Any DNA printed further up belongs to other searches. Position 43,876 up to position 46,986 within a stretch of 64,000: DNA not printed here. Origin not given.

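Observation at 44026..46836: Multihaem cytochrome c carrying a T9SS C-terminal sorting domain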

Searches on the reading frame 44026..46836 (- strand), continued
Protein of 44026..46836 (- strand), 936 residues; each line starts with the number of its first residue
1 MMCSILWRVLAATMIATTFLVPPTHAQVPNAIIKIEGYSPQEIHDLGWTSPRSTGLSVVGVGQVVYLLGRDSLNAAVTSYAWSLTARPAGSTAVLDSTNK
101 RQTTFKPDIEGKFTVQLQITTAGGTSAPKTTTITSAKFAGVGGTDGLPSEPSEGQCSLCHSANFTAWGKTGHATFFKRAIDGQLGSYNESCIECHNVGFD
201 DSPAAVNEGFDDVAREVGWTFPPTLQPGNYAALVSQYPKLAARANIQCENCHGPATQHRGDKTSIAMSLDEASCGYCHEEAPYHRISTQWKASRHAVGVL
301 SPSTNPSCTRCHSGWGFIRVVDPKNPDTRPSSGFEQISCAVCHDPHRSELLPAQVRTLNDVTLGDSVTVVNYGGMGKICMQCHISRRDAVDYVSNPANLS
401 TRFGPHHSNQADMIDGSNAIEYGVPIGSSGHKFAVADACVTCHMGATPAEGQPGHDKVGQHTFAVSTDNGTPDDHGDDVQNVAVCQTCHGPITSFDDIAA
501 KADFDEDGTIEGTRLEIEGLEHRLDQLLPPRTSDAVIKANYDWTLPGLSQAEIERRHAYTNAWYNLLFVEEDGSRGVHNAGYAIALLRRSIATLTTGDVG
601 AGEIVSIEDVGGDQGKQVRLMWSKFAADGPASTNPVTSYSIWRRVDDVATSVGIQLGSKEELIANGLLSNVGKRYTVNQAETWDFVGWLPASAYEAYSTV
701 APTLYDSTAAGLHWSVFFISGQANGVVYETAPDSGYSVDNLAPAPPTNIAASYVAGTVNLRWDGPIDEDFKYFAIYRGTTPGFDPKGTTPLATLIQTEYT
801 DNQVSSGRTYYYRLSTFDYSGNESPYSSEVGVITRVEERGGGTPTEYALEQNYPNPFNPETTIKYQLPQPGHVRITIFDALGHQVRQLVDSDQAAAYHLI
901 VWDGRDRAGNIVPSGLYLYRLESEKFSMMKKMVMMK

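Call 28: predict_structure(alignment_id=A1)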
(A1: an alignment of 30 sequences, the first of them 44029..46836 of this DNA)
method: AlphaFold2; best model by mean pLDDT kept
length: 936 residues; sequences in the alignment: 30
mean_pLDDT: 75.4   pTM: 0.46
mean pLDDT of the five models: 75.4, 75.1, 73.6, 72.4, 71.9
residues with pLDDT >= 90: 146; 70-90: 485; 50-70: 258; < 50: 47
segments of 3 or more residues with pLDDT < 50: 21-26, 338-347, 350-357, 440-442, 597-600, 648-650, 836-841
pLDDT, mean of each block of 10 residues (from residue 1): 70 69 59 82 77 84 91 83 93 93 93 95 90 90 80 75 63 78 75 80 86 90 89 91 75 76 63 62 62 60 61 65 64 55 48 49 71 58 68 89 74 80 59 52 60 67 64 71 68 77 76 87 92 90 90 82 92 76 82 61 75 74 69 69 72 75 84 78 88 80 66 78 69 70 73 77 72 87 82 88 77 81 79 55 69 56 79 86 86 75 78 83 84 70
secondary structure, 60 per line:
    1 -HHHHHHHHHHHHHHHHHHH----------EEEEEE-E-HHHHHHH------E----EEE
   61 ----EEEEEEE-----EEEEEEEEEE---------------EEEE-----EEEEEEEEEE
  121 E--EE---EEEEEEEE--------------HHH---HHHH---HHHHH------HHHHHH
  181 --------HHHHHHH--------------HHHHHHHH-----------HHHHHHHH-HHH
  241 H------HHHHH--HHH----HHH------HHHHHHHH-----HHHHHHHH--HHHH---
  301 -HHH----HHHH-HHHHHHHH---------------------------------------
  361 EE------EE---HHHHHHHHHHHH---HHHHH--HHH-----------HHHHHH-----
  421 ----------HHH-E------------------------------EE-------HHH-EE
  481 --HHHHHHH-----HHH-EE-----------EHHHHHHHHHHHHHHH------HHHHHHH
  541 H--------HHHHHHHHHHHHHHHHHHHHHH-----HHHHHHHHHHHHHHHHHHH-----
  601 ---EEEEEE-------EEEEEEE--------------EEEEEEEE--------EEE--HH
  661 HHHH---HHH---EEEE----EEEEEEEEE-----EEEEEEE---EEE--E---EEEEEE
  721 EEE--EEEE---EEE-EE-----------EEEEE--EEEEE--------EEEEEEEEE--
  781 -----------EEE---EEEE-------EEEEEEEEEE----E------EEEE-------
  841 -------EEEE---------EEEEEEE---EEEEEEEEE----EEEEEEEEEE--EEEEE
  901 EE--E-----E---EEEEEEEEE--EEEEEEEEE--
elements in order (helices of 4 or more, strands of 3 or more residues): H2-20 E31-36 H40-46 E58-60 E65-71 E77-86 E102-105 E111-121 E129-136 H157-160 H164-168 H175-180 H189-195 H210-217 H229-236 H238-241 H248-252 H271-278 H284-291 H294-297 H309-312 H314-321 H374-385 H389-393 H410-415 H483-489 H513-527 H534-541 H550-571 H577-595 E604-609 E617-623 E638-645 E654-656 H659-664 E674-677 E682-690 E696-702 E706-708 E715-723 E726-729 E733-735 E750-754 E757-761 E770-778 E792-794 E798-801 E809-818 E830-833 E848-851 E861-867 E871-879 E884-893 E896-902 E915-923 E926-934
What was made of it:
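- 46759..46836 (-): Sec signal peptide, aa 1-26 (..PPTHA|QVP); no lipobox. The AF2 model shows an N-terminal helix at 2-20 (call 28).
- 45046..46389 (-): Nonahaem module, aa ~150-597: nine CxxCH plus a C-terminal helical bundle, OcwA/NrfA-like. Call 28: helices at 513-595.
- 44644..45039 (-): Beta-sandwich middle domain, aa ~600-731, with conserved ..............W motif; likely a stalk or spacer. AF2 strands at 604-729 (call 28).
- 44029..44298 (-): T9SS type A C-terminal sorting domain, aa ~847-936, preceded by a low-confidence linker EERGGG (aa 836-841). Seven predicted strands (call 28).
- On T9SS type A cargo (TIGR04183 / Pfam PF18962 C-terminal domain): The AF2 model has seven strands between aa 848 and 934, with pLDDT about 75-86 (call 28).
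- On OcwA-like / NrfA-related multihaem cytochromes: The model has no haems, and pLDDT is 50-75 in this region (call 28).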

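Call 33: fold_search(model_id=the predicted structure, library=pdb)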
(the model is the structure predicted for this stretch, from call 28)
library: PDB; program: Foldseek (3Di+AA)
matches with E <= 10: 1943; with E <= 0.001: 375
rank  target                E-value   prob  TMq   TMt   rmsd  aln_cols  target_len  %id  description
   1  5e53_D                2.6e-09  1.00  0.13  0.31  15.3       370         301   10  Crystal structure of chicken CNTN1 FN1-FN3 domains (released 2016-08-31)
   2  7tyk_A                3.5e-09  1.00  0.12  0.13  20.0       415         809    9  Cryo-EM Structure of insulin receptor-related receptor (IRR) in apo-state captured at pH 7. The 3D refinement was appl (released 2023-02-15)
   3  5u8q_A                4.8e-09  1.00  0.13  0.15  19.7       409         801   10  Structure of the ectodomain of the human Type 1 insulin-like growth factor receptor in complex with IGF-I (released 2018-02-28)
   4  8peq_A                5.9e-09  1.00  0.13  0.32  15.3       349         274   11  Complex of diubiquitin-derived artificial binding protein (Affilin) variant Af2 with its target oncofetal fibronectin  (released 2024-06-26)
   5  5e53_A                8.1e-09  1.00  0.12  0.32  15.3       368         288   10  Crystal structure of chicken CNTN1 FN1-FN3 domains (released 2016-08-31)
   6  6za2_A                1.1e-08  1.00  0.09  0.08  21.9       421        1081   12  Crystal structure of dimeric latent PorU from Porphyromonas gingivalis (released 2021-09-29)
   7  6pyh_A                1.7e-08  1.00  0.13  0.15  21.4       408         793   10  Cryo-EM structure of full-length IGF1R-IGF1 complex. Only the extracellular region of the complex is resolved. (released 2019-10-23)
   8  7tyj_B                1.7e-08  1.00  0.12  0.26  20.3       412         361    9  Cryo-EM Structure of insulin receptor-related receptor (IRR) in apo-state captured at pH 7. The 3D refinement was focu (released 2023-02-15)
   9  8q6t_I                1.8e-08  1.00  0.11  0.10  18.3       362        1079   15  Helical reconstruction of the relaxed thick filament from FIB milled left ventricular mouse myofibrils (released 2023-11-01)
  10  8peq_B                2.0e-08  1.00  0.14  0.32  15.2       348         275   11  Complex of diubiquitin-derived artificial binding protein (Affilin) variant Af2 with its target oncofetal fibronectin  (released 2024-06-26)
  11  5e4s                  2.2e-08  1.00  0.13  0.31  15.5       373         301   13  Crystal structure of mouse CNTN4 FN1-FN3 domains (released 2016-08-31)
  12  7tym_A                2.2e-08  1.00  0.13  0.15  20.0       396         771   10  Cryo-EM Structure of insulin receptor-related receptor (IRR) in active-state captured at pH 9. The 3D refinement was a (released 2023-02-15)
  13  4gh7_B                2.3e-08  1.00  0.15  0.36  12.8       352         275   11  Crystal structure of Anticalin N7A in complex with oncofetal fibronectin fragment Fn7B8 (released 2012-12-26)
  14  4pbx                  2.5e-08  1.00  0.14  0.20  13.4       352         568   14  Crystal structure of the six N-terminal domains of human receptor protein tyrosine phosphatase sigma (released 2014-11-12)
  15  5e53_C                2.5e-08  1.00  0.13  0.32  14.4       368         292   10  Crystal structure of chicken CNTN1 FN1-FN3 domains (released 2016-08-31)
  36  6za2_B                9.1e-08  1.00  0.09  0.08  21.7       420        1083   13  Crystal structure of dimeric latent PorU from Porphyromonas gingivalis (released 2021-09-29)
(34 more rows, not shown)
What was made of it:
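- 44341..44643 (-): FN3-like domain, aa ~732-832. Foldseek matches to FN3 tandems (call 33).
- On T9SS type A cargo (TIGR04183 / Pfam PF18962 C-terminal domain): Foldseek lists PorU 6za2 among its hits (call 33).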

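Call 38: find_related_loci(query=A1, collection=genome_contigs, flank=10000)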
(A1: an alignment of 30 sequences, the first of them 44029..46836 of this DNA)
Query A1 (936 aa) in genome_contigs; peptide patterns used: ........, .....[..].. (x = any residue, [..] = any of these).
600 stretches matched a pattern (row limit reached: there are more); 598 encode a relative of the query (tblastn E <= 1e-3); the best 80 are kept; 80 distinct loci.
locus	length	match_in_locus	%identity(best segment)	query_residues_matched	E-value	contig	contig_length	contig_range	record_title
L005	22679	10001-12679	48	33-936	0e+0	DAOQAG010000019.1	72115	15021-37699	MAG TPA_asm: bacterium isolate AMR_MDS_1268 NODE_238_length_72115_cov_9.429142, whole genome shotgun sequence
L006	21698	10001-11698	38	53-595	4e-104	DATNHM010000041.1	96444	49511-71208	MAG TPA_asm: Candidatus Limnocylindrales bacterium isolate SMAG_U11347 k141_1479643, whole genome shotgun sequence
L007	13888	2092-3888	36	29-594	3e-95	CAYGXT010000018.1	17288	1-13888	MAG TPA_asm: uncultured Myxococcaceae bacterium isolate ERP119294_co1_426 genome assembly, contig: NODE_4138_length_1728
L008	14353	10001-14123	36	8-597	2e-93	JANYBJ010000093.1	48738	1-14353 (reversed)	MAG: bacterium isolate GL140_5_metabat_74_sub GL140_5_k141_1568032, whole genome shotgun sequence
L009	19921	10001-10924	39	597-936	5e-71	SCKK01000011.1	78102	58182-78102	Candidatus Neomarinimicrobiota bacterium strain TS1B10-2 T1B10-2_115, whole genome shotgun sequence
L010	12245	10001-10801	39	673-936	1e-49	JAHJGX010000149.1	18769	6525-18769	MAG: bacterium isolate Modern_marine_glass_biofilm.mb.88 Modern_marine_glas.mb.88_k141_566972, whole genome shotgun sequ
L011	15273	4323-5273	33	604-936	6e-45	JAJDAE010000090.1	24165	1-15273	MAG: candidate division KSB1 bacterium isolate OFTM177 OFTM177_89, whole genome shotgun sequence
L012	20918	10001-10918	33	604-936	4e-44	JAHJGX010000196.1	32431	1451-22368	MAG: bacterium isolate Modern_marine_glass_biofilm.mb.88 Modern_marine_glas.mb.88_k141_813032, whole genome shotgun sequ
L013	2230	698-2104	32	55-464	1e-44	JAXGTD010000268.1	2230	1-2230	MAG: Chromatiaceae bacterium isolate AnMBR.bin389 bin389_268, whole genome shotgun sequence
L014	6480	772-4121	31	603-935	7e-40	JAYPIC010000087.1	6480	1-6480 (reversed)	MAG: bacterium isolate 139577_S178_metabat_bins_2.tsv.093 NODE_12230_length_6480_cov_5.475486, whole genome shotgun sequ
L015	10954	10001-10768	33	671-930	8e-38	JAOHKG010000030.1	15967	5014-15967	Candidatus Neomarinimicrobiota bacterium isolate AM-382-M06 AM-382-M06_NODE_30, whole genome shotgun sequence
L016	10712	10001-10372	45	802-936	1e-27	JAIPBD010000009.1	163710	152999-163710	MAG: Melioribacteraceae bacterium isolate Tobar13m-G18 Tobar13m-C124, whole genome shotgun sequence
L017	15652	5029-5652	33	739-936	3e-27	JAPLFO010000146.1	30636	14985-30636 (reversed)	MAG: Ignavibacteriales bacterium isolate LacPavin_0419_WC90_MAG_51_8 LacPavin_0419_WC90_scaffold_289529, whole genome sh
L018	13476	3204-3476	49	846-936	1e-26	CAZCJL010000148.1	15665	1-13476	MAG TPA_asm: uncultured Cytophagia bacterium isolate SRP141376_co4_213 genome assembly, contig: NODE_6417_length_15665_c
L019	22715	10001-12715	38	799-936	1e-26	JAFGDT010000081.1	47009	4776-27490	MAG: bacterium isolate Zod_Metabat.1186 k87_6959910, whole genome shotgun sequence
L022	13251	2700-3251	35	743-936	2e-26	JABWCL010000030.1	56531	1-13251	MAG: Ignavibacteriaceae bacterium isolate MAG_55 scaffold_436, whole genome shotgun sequence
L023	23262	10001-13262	51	844-936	6e-26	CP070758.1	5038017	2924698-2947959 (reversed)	MAG: Gemmatimonadota bacterium isolate bin29 chromosome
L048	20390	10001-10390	40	810-936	7e-24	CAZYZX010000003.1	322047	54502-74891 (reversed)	MAG TPA_asm: uncultured Melioribacteraceae bacterium isolate binchicken_co135_200 genome assembly, contig: NODE_47_lengt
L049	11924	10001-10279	44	844-936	8e-24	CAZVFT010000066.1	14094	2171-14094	MAG TPA_asm: uncultured bacterium isolate SRP077602_co10_428 genome assembly, contig: NODE_13010_length_14094_cov_29.110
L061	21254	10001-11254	38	603-936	5e-23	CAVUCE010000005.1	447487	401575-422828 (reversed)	MAG: uncultured Ignavibacteriales bacterium isolate MFD02923.bin.1.91 genome assembly, contig: contig_25190, whole genom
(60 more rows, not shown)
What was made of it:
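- In the genome scan the tail motif hit mainly MAGs labelled Ignavibacteriota, Calditrichota, KSB1, Bacteroidota, Marinimicrobia, Cloacimonadota, Latescibacterota, Zixibacteria and Gemmatimonadota, plus a few otherwise-labelled MAGs (call 38).
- Tried and rejected: It was largely consumed by the tail motif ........, so most of the 80 loci are unrelated cargo (call 38).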
